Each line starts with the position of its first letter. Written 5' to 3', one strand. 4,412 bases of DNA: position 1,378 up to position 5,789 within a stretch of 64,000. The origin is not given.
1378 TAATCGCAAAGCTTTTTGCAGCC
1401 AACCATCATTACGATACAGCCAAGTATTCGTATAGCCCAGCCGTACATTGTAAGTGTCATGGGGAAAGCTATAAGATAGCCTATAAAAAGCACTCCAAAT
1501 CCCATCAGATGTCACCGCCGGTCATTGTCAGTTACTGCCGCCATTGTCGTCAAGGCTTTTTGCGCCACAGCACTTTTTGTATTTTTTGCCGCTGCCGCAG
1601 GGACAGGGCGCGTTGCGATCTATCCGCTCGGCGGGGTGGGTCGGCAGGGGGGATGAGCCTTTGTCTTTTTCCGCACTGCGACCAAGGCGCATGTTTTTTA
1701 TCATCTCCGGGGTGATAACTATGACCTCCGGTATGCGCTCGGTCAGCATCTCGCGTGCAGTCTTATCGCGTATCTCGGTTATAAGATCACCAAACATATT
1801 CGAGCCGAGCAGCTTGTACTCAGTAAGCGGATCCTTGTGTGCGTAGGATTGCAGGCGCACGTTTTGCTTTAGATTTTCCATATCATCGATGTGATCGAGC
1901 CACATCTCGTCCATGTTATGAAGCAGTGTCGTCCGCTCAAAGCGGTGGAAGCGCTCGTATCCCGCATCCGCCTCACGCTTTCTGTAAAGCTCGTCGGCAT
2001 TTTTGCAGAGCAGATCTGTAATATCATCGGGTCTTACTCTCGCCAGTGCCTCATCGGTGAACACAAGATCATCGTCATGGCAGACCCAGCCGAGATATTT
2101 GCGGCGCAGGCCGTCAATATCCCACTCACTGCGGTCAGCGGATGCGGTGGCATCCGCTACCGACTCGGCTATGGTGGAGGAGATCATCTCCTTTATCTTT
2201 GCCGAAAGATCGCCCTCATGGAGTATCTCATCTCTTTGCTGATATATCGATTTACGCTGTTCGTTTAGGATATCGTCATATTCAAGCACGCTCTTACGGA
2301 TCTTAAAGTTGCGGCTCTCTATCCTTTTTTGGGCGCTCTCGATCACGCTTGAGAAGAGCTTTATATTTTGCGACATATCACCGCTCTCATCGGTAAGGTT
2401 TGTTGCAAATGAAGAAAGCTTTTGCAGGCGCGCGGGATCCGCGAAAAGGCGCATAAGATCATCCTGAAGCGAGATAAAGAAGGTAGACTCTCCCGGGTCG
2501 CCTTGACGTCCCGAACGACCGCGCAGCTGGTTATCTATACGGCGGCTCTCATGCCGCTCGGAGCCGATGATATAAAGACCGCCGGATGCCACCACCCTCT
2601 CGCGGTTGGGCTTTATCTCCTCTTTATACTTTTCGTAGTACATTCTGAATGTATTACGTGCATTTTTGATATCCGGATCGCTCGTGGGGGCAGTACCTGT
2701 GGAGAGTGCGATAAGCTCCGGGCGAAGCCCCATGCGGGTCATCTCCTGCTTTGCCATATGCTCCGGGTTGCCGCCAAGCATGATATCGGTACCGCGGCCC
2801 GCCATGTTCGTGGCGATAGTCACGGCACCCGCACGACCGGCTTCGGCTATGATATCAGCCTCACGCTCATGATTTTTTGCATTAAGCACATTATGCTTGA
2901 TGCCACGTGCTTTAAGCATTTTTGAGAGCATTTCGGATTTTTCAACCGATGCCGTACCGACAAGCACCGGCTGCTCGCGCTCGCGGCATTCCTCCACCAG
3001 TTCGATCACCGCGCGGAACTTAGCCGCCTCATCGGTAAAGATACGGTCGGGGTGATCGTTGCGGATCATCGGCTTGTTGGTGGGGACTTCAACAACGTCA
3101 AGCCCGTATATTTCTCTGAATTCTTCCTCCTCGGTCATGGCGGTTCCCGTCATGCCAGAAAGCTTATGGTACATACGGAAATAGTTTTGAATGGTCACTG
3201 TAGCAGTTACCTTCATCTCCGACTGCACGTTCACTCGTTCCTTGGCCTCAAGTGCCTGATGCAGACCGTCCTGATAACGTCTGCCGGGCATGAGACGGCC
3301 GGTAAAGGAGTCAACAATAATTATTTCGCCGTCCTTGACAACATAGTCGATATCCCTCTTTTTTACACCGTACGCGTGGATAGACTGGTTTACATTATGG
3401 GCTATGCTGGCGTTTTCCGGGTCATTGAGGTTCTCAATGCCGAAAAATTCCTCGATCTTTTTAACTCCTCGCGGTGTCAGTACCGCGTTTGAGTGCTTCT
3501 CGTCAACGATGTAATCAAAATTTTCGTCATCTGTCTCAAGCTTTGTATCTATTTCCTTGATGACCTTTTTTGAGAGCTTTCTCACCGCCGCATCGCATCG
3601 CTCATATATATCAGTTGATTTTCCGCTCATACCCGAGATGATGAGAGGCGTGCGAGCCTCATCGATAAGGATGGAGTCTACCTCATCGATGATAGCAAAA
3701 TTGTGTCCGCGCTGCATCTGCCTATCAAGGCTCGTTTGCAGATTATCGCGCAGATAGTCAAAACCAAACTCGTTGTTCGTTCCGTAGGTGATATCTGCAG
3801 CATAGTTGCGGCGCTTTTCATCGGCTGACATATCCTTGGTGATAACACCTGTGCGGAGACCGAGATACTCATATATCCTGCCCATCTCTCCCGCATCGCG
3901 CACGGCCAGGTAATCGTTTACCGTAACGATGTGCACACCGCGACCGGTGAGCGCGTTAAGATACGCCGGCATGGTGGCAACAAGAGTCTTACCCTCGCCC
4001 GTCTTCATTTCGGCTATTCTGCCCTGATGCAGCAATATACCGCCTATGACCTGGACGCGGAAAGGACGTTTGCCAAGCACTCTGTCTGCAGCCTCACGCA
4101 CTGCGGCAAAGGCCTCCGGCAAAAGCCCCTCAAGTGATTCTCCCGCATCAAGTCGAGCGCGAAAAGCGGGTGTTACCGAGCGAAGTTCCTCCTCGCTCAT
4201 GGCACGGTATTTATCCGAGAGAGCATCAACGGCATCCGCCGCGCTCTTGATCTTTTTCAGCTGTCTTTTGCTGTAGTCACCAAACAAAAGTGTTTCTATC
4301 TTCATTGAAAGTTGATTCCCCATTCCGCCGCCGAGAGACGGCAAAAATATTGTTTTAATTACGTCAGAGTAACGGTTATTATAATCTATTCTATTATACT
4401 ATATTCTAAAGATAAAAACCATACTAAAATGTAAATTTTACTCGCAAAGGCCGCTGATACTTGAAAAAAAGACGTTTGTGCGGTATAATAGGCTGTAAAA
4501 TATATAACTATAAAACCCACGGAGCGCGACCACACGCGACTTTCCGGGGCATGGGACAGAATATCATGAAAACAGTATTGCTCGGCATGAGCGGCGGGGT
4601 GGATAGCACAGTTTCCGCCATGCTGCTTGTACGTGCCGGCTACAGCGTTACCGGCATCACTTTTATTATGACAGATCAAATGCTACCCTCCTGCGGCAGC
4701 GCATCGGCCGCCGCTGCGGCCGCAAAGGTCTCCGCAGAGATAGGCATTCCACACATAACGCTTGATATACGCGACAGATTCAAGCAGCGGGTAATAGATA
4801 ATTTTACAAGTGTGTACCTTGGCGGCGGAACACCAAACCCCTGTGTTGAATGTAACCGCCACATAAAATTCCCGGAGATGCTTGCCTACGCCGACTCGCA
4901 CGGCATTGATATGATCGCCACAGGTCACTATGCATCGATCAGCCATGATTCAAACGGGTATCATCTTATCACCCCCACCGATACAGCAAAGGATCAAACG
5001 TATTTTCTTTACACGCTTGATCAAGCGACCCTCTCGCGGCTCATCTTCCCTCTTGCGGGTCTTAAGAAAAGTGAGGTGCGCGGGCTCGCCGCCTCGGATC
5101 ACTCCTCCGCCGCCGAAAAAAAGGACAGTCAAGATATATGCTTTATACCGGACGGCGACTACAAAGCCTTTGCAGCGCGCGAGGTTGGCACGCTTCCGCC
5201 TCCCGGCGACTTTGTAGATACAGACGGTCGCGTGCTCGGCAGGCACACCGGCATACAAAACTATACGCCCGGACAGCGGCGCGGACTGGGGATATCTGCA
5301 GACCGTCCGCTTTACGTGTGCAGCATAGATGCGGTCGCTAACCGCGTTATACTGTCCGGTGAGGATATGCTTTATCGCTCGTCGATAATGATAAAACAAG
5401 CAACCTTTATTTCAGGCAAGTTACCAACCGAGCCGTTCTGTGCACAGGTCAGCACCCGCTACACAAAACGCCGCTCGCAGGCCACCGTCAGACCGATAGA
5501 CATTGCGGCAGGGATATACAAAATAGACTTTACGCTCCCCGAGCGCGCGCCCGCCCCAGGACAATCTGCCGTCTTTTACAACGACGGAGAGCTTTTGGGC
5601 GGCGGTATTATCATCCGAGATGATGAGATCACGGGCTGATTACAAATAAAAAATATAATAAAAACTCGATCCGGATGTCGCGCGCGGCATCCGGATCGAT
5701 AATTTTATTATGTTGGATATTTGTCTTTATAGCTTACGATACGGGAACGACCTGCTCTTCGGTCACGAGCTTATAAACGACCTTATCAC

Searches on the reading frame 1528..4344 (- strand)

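Call 42: search_protein_families(library=pfam, proteins=[window:1528-4344:-], max_evalue=0.00001)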
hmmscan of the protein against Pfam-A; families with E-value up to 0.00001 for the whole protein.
window:1528-4344:- (938 aa): 6 families
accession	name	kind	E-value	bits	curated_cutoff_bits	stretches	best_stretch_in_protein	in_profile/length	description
PF07517.20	SecA_DEAD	-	2.2e-123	411.6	24.6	1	20-410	4-290/290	SecA DEAD-like domain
PF21090.3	P-loop_SecA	-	1.2e-88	296.5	27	1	425-637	1-191/205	SecA P-loop domain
PF07516.18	SecA_SW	-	2.2e-55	188.3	26.7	1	662-867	5-197/200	SecA Wing and Scaffold domain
PF01043.26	SecA_PP_bind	-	2.3e-37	128.4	23.5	1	243-366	2-110/110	SecA preprotein cross-linking domain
PF02810.21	SEC-C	-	1.1e-09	38.5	20.4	1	910-927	1-18/19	SEC-C motif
PF00270.35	DEAD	-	3.2e-07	30.7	26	1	99-228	7-132/167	DEAD/DEAH box helicase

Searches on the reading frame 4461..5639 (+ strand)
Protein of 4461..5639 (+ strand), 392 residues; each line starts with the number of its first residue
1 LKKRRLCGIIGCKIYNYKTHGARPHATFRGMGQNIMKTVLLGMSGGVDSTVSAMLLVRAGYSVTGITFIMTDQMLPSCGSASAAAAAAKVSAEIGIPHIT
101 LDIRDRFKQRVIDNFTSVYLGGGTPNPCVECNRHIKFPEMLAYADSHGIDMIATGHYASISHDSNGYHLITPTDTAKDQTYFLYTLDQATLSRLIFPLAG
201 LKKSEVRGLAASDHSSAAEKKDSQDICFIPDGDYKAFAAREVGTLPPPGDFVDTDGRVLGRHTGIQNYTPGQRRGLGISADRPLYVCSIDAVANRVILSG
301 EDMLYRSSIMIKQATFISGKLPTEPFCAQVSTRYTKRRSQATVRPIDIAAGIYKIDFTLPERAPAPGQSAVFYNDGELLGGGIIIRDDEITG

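Call 42: search_protein_families(library=pfam, proteins=[window:4461-5639:+], max_evalue=0.00001)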
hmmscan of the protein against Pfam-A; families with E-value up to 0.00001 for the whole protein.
window:4461-5639:+ (392 aa): 4 families
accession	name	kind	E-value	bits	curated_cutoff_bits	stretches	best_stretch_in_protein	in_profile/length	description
PF03054.22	tRNA_Me_trans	-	5.4e-63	212.8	20.6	1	38-230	2-201/202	tRNA methyl transferase HUP domain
PF20259.3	tRNA_Me_trans_M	-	2e-16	59.7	27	1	245-299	11-65/66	tRNA methyl transferase PRC-barrel domain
PF20258.4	tRNA_Me_trans_C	-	2.4e-12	47.4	20.6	1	307-384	2-77/77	Aminomethyltransferase beta-barrel domain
PF02540.23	NAD_synthase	-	6.9e-06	25.8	21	0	36-107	18-85/242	NAD synthase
